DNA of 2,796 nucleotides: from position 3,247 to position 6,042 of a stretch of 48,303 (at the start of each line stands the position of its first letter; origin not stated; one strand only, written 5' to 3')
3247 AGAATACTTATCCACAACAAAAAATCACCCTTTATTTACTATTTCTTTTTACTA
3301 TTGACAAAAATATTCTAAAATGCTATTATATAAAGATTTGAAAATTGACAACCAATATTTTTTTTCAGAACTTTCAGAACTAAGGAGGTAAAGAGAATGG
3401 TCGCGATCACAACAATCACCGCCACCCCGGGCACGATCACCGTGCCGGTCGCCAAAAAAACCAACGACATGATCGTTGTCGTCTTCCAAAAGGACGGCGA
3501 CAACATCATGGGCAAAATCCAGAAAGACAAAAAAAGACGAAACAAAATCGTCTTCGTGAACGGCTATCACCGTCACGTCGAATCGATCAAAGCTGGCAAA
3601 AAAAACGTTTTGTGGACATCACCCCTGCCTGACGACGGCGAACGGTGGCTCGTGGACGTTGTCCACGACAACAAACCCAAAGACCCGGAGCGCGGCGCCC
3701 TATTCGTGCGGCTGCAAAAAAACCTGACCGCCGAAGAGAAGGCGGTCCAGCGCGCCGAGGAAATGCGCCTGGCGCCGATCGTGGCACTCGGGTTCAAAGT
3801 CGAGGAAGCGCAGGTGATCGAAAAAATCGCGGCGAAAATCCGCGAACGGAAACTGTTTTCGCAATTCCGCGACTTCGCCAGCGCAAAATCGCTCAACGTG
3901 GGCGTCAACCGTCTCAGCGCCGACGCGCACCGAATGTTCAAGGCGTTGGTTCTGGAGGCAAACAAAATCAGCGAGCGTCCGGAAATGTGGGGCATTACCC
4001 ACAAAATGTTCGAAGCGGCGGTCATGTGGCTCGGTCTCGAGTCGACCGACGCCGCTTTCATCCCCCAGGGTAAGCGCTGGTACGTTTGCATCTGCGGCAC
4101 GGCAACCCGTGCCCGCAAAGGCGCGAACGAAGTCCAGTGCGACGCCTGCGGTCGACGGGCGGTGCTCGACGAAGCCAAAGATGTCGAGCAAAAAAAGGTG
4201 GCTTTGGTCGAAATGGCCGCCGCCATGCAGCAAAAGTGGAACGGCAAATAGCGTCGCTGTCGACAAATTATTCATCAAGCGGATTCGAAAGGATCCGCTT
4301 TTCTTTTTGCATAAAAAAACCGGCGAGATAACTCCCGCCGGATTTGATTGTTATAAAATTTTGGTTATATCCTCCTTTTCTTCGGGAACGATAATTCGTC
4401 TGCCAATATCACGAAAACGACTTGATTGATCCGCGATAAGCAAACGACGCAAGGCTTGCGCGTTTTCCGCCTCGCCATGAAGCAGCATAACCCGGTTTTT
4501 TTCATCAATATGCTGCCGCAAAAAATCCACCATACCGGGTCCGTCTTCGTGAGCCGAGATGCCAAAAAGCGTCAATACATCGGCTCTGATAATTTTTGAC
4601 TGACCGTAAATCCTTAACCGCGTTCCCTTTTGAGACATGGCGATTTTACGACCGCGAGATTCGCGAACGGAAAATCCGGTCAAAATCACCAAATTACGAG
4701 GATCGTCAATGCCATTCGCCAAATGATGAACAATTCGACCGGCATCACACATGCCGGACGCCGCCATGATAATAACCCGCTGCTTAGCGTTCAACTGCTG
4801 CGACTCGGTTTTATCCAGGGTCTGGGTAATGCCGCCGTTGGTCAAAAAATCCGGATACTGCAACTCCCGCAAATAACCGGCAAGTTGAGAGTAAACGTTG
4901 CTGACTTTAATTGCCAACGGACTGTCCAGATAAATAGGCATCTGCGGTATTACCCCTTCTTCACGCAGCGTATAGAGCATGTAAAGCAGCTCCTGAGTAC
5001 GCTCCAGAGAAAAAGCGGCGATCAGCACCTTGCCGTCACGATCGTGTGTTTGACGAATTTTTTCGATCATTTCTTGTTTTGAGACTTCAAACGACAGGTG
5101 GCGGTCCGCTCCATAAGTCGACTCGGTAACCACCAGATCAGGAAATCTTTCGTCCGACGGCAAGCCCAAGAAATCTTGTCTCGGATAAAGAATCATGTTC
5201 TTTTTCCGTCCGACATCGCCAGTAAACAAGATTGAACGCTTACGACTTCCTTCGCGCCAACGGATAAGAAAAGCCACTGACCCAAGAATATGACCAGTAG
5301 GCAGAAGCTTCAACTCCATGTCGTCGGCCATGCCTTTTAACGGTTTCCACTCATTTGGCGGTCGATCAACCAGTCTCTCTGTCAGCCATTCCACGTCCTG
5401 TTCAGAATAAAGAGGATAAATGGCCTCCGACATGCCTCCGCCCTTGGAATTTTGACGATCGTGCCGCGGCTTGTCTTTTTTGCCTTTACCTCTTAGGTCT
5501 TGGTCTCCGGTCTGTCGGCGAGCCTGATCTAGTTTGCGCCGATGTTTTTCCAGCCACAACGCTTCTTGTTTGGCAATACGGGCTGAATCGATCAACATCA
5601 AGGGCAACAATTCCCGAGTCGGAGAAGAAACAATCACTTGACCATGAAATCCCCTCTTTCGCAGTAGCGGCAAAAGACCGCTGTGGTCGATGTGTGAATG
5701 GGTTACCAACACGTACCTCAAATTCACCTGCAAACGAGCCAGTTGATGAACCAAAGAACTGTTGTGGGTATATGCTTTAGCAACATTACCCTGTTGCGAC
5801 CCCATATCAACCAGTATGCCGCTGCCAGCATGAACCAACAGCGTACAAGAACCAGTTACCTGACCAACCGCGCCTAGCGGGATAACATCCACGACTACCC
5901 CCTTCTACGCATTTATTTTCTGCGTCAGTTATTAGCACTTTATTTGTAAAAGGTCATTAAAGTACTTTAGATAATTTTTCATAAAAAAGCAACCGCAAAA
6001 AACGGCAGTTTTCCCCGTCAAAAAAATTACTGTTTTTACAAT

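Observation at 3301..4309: Strikingly GC-rich orphan gene divergent from lexA: candidate foreign, possibly SOS-linked effector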

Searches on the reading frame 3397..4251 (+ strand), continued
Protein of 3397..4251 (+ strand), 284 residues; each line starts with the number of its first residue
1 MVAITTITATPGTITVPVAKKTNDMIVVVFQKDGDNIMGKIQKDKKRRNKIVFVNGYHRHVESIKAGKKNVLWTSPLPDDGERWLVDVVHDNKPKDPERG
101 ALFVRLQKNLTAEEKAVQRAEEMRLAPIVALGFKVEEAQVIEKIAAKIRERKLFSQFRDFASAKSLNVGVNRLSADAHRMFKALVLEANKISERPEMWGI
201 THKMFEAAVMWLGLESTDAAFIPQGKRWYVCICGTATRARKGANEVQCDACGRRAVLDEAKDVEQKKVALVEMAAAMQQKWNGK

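Call 66: search_protein_families(library=padloc, proteins=[P0002, P0003, P0004, P0005, P0006, P0007, P0008, P0009, P0010, P0016], max_evalue=0.1)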
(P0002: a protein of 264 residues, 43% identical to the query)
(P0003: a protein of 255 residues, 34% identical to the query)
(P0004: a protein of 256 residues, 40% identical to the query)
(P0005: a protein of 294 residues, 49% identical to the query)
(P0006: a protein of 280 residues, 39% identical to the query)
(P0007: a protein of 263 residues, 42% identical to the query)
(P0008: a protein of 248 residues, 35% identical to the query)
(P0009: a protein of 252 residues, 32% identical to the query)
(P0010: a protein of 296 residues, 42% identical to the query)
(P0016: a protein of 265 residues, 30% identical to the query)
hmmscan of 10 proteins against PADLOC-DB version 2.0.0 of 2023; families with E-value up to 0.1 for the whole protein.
P0002 (264 aa): 2 families
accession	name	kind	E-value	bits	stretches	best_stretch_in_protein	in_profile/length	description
PDLC04753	PDC-M64B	-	0.016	12.9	1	16-58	63-104/176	-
PDLC04754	PDC-M64B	-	0.04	12.1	1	14-59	61-105/131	-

P0003 (255 aa): 0 families

P0004 (256 aa): 0 families

P0005 (294 aa): 0 families

P0006 (280 aa): 0 families

P0007 (263 aa): 0 families

P0008 (248 aa): 0 families

P0009 (252 aa): 0 families

P0010 (296 aa): 1 family
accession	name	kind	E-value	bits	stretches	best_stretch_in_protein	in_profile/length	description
PDLC04447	PDC-M14A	-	0.00029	19.2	1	252-291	16-52/152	-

P0016 (265 aa): 0 families

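Call 68: search_protein_families(library=pfam, proteins=[L175:9050-10813:+, L175:10825-11832:+, L163:8445-9773:-, L163:7621-8334:-, L163:12628-13098:+, L163:13470-13718:+, L175:7306-7740:+, L173:1-411:-, L169:967-2004:+], max_evalue=0.01)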
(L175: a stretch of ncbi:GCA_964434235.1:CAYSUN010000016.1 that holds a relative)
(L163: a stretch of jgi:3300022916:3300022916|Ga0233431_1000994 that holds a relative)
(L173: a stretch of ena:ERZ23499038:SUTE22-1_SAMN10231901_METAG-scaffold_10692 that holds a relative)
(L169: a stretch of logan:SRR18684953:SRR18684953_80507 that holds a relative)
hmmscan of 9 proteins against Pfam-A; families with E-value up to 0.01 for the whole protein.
L175:9050-10813:+ (587 aa): 4 families
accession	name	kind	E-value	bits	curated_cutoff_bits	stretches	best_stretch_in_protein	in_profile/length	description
PF00271.37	Helicase_C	-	7.1e-23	81.4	23.5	1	376-487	2-109/110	Helicase conserved C-terminal domain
PF04851.21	ResIII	-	1e-19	71.5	22.5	1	13-169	3-160/164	Type III restriction enzyme, res subunit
PF00270.35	DEAD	-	3.6e-19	69.5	26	1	24-170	6-159/167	DEAD/DEAH box helicase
PF22590.2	Cas3-like_C_2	-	0.0013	19.4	27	1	394-487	5-104/106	CRISPR-associated nuclease/helicase Cas3, C-terminal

L175:10825-11832:+ (335 aa): 2 families
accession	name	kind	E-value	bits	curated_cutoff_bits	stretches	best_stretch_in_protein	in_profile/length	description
PF01966.28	HD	-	1e-08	35.9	22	1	200-321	2-115/116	HD domain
PF01336.31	tRNA_anti-codon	-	5e-06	26.8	27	1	44-105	11-69/75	OB-fold nucleic acid binding domain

L163:8445-9773:- (442 aa): 0 families

L163:7621-8334:- (237 aa): 0 families

L163:12628-13098:+ (156 aa): 0 families

L163:13470-13718:+ (82 aa): 1 family
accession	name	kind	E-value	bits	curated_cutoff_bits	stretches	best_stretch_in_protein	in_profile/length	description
PF20114.4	DUF6504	-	0.0073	17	24.2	0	4-56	5-57/103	Domain of unknown function (DUF6504)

L175:7306-7740:+ (144 aa): 0 families

L173:1-411:- (137 aa): 2 families
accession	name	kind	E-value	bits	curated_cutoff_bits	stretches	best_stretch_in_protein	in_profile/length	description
PF17191.10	RecG_wedge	-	1.5e-23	83.6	23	1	12-133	7-127/162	RecG wedge domain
PF01336.31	tRNA_anti-codon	-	7.9e-08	32.6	27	1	58-132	1-73/75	OB-fold nucleic acid binding domain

L169:967-2004:+ (346 aa): 1 family
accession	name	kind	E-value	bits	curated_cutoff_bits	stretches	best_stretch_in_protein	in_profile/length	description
PF16441.10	DUF5038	-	0.0096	16.3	25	0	35-64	29-58/144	Domain of unknown function (DUF5038)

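Call 69: search_protein_families(library=padloc, proteins=[L175:9050-10813:+, L175:10825-11832:+, L163:8445-9773:-, L163:12628-13098:+, L163:13470-13718:+, L169:967-2004:+], max_evalue=0.001)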
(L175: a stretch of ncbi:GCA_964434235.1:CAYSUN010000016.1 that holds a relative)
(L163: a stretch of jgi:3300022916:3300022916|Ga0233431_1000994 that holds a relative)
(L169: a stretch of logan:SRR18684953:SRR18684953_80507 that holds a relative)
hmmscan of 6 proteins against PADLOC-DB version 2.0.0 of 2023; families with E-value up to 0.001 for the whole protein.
L175:9050-10813:+ (587 aa): 26 families (the best 25 are shown)
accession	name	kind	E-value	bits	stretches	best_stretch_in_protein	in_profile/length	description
PDLC02503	BrxHI|BrxHII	-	6.2e-17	59.2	2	386-507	243-362/698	BrxHI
PDLC02707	PbeA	-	8.1e-15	52.4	2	375-486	507-616/672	PbeA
PDLC03960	SngC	-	4.2e-11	40.3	2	33-142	41-160/720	-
PDLC02623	DrmD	-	9e-09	31.6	1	376-486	512-622/1040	DrmD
PDLC01252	Cas3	-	2.5e-08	31.8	1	387-507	194-310/324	CAS-I; effector_G3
PDLC00659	HmaA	-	1.3e-07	27.8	1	392-507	513-633/1176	SNF2 helicase / DEAD-box helicase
PDLC01758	Cas3b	-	4.1e-07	26.8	1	373-459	500-585/797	-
PDLC02861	DpdF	-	4.2e-07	26.7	1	375-495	228-341/611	DpdF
PDLC02500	BrxHI|BrxHII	-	4.4e-07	26.8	1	389-486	477-572/933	BrxHI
PDLC03928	PsyrT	-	9.5e-07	25.5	1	396-522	246-369/689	-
PDLC02842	DpdE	-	1.4e-06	24.3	1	375-503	1006-1134/1176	DpdE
PDLC02080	Cas3b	-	2.9e-06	24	0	37-171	297-423/709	-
PDLC00938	Cas3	-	4.4e-06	24.2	1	380-490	211-324/358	CRISPR-associated helicase Cas3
PDLC02620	DrmD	-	5.7e-06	22.5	1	387-511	480-604/1060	DrmD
PDLC02501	BrxHI|BrxHII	-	7.1e-06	22.4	1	390-503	247-358/925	BrxHI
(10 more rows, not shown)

L175:10825-11832:+ (335 aa): 2 families
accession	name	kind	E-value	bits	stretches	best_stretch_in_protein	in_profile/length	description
PDLC01757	Cas3b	-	8.9e-05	19.2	1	199-297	13-104/676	-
PDLC01761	Cas3b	-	0.00071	16.4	0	221-302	42-115/705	-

L163:8445-9773:- (442 aa): 0 families

L163:12628-13098:+ (156 aa): 0 families

L163:13470-13718:+ (82 aa): 0 families

L169:967-2004:+ (346 aa): 0 families

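Call 71: find_related_loci(query=A2, collection=viral_contigs, flank=8000)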
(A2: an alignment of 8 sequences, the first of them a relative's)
Query A2 (256 aa) in viral_contigs; peptide patterns used: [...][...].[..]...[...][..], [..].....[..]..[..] (x = any residue, [..] = any of these).
59 stretches matched a pattern, but none encodes a relative of the query by tblastn (E <= 1e-3).
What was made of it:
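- Tried and rejected: With A2 it found no relative (call 71).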

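Call 76: find_encoding_contigs(protein=P0020, flank=8000, max_places=2)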
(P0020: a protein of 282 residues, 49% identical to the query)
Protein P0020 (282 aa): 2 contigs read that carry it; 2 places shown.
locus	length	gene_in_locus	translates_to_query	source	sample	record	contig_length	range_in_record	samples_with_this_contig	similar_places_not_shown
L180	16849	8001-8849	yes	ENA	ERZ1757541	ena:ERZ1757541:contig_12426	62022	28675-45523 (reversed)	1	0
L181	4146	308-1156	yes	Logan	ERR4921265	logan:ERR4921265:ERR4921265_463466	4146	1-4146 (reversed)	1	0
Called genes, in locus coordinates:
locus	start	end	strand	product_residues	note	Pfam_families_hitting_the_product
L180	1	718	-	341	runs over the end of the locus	-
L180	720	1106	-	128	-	PF04556:DpnII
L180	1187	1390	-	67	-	PF27350:AF_1447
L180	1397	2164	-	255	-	PF06044:DpnI, PF17726:DpnI_C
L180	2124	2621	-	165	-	PF01555:N6_N4_Mtase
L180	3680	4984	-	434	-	PF02463:SMC_N (weak), PF11398:DUF2813 (weak), PF13175:AAA_15, PF13476:AAA_23, PF13304:AAA_21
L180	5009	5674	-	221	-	PF01844:HNH, PF14279:HNH_5 (weak)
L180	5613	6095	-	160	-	PF03235:GmrSD_N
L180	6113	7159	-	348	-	PF13651:EcoRI_methylase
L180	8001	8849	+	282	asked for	-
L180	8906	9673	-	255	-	PF01978:TrmB, PF24033:DUF7342 (weak)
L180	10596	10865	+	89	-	-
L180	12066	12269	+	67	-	-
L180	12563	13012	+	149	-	PF01368:DHH (weak)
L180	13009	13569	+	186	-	-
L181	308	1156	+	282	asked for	-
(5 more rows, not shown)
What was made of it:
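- P0020 borders an island with restriction-modification, GmrSD, HNH and AAA_15 genes (call 76).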

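Call 86: search_dna_similar(query=window:3397-4251:+, collection=phages, mode=protein, max_evalue=0.01)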
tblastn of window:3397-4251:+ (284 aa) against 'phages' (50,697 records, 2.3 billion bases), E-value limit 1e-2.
No match.

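Call 87: search_dna_similar(query=window:3397-4251:+, collection=plasmids, mode=protein, max_evalue=0.01)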
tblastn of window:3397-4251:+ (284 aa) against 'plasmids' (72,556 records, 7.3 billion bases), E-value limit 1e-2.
No match.
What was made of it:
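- On Horizontally acquired or accessory gene: No hits in phage, plasmid or IMG/VR collections (calls 71, 86, 87).
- No homologue was found in phage, plasmid or IMG/VR collections (calls 71, 86, 87), so the vehicle and the donor are unknown.
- Tried and rejected: tblastn against phage and plasmid collections found no match (calls 86, 87).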

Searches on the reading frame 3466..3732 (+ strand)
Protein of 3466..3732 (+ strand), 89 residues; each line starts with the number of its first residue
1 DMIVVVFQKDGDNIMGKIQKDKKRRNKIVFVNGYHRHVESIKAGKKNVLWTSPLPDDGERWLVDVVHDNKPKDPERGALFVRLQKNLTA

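Call 90: find_homologous_proteins(query=A4, max_evalue=0.001)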
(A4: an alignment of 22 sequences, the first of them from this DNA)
Query A4 (22 sequences): 427 candidates shared short words with the query, none scored E <= 0.001.
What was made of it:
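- Tried and rejected: With an N-domain alignment it returned nothing (call 90).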

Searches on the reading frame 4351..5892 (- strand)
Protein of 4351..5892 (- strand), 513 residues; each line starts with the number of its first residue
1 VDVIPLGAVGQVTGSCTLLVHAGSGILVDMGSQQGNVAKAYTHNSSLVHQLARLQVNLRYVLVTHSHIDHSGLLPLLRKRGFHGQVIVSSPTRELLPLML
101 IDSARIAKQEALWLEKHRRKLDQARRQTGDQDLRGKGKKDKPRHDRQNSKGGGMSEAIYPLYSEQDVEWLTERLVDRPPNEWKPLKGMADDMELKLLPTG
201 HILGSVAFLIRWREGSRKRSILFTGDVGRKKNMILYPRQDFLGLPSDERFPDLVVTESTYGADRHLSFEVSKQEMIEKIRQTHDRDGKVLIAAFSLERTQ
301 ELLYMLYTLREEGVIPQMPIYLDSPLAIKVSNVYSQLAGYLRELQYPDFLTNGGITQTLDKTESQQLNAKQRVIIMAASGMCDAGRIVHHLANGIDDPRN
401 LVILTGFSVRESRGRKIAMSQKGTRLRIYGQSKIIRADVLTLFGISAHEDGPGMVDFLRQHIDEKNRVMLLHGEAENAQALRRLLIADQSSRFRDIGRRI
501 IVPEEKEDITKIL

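Call 5: search_protein_families(library=pfam, proteins=[window:4351-5892:-], max_evalue=1)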
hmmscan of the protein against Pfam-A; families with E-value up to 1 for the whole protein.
window:4351-5892:- (513 aa): 5 families
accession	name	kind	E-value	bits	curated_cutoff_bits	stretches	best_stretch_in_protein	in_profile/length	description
PF10996.14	Beta-Casp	-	2.3e-30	106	27.7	1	299-417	1-120/120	Beta-Casp domain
PF00753.33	Lactamase_B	-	6.7e-14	52.7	22.7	1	11-238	3-161/196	Metallo-beta-lactamase superfamily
PF07521.17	RMMBL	-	3.2e-06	27.5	21.6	1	435-486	4-53/63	Zn-dependent metallo-hydrolase RNA specificity domain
PF12706.13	Lactamase_B_2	-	0.00012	22.2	27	1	54-98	25-72/200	Beta-lactamase superfamily domain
PF19583.5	ODP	-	0.16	12.2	27.2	1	17-108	6-91/194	ODP family beta lactamase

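Call 14: find_related_loci(query=window:4351-5892:-, collection=genome_contigs, flank=8000)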
Query window:4351-5892:- (513 aa) in genome_contigs; peptide patterns used: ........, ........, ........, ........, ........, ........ (x = any residue, [..] = any of these).
254 stretches matched a pattern; 177 encode a relative of the query (tblastn E <= 1e-3); the best 80 are kept; 80 distinct loci.
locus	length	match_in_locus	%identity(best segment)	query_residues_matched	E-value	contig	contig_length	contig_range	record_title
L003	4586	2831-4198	33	7-510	2e-65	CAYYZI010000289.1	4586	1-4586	MAG TPA_asm: uncultured Geminicoccaceae bacterium isolate SRP216583_co2_97 genome assembly, contig: NODE_17211_length_45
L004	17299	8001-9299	34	7-482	2e-64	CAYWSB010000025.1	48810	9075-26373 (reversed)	MAG TPA_asm: uncultured Geminicoccaceae bacterium isolate SRP304446_co1_79 genome assembly, contig: NODE_470_length_4881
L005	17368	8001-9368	33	7-510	4e-64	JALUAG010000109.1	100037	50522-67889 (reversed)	MAG: Alphaproteobacteria bacterium isolate S141_metabat2_scaf2bin.212 S141_NODE_92_length_100037_cov_7.414973, whole gen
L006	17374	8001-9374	32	1-504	9e-64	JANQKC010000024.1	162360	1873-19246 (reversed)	MAG: Alphaproteobacteria bacterium isolate PL25a_bin.144 k99_5428400, whole genome shotgun sequence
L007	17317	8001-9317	33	7-487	9e-64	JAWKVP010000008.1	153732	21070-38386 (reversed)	MAG: Geminicoccaceae bacterium isolate AC1.52 AC1.52.fa-8, whole genome shotgun sequence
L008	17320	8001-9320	33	6-486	3e-63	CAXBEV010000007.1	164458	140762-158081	MAG TPA_asm: uncultured Rhodospirillales bacterium isolate ERR2762125_binner12_Refined_25 genome assembly, contig: ERZ34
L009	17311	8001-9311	33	7-485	5e-63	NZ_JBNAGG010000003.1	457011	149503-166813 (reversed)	Maritalea sp. S77 Scaffold3, whole genome shotgun sequence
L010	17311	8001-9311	33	7-485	4e-63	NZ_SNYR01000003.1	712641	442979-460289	Maritalea mobilis strain CGMCC 1.7002 Ga0070545_13, whole genome shotgun sequence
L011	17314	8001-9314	33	6-486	1e-62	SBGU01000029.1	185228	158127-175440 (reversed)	MAG: Alphaproteobacteria bacterium isolate M2405 scaffold_7_1, whole genome shotgun sequence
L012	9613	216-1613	32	1-512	2e-61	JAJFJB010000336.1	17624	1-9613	MAG: Alphaproteobacteria bacterium isolate OFTM273 OFTM273_335, whole genome shotgun sequence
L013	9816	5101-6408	33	7-485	6e-61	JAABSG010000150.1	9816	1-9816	MAG: Geminicoccaceae bacterium isolate S10.Bin091 Scaffold_145, whole genome shotgun sequence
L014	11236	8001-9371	32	1-503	8e-61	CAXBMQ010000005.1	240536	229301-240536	MAG TPA_asm: uncultured Rhodospirillaceae bacterium isolate ERR2762121_concoct_63 genome assembly, contig: ERZ3421540.11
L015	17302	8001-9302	33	7-487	1e-60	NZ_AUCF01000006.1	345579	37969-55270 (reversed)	Azospirillum halopraeferens DSM 3675 G472DRAFT_scaffold00005.5_C, whole genome shotgun sequence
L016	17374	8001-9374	31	1-504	3e-60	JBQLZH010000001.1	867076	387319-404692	MAG: Kiloniellales bacterium isolate bin_7 contig_1, whole genome shotgun sequence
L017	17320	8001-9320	33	7-488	7e-60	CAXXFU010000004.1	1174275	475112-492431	MAG: Devosiaceae bacterium isolate 65c2d7ec-85e6-4946-89d1-43c5b049ec55 genome assembly, contig: contig_4, whole genome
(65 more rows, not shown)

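Call 69: search_protein_families(library=padloc, proteins=[window:4351-5892:-], max_evalue=0.001)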
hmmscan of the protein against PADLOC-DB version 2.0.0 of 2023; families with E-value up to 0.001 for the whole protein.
window:4351-5892:- (513 aa): 0 families
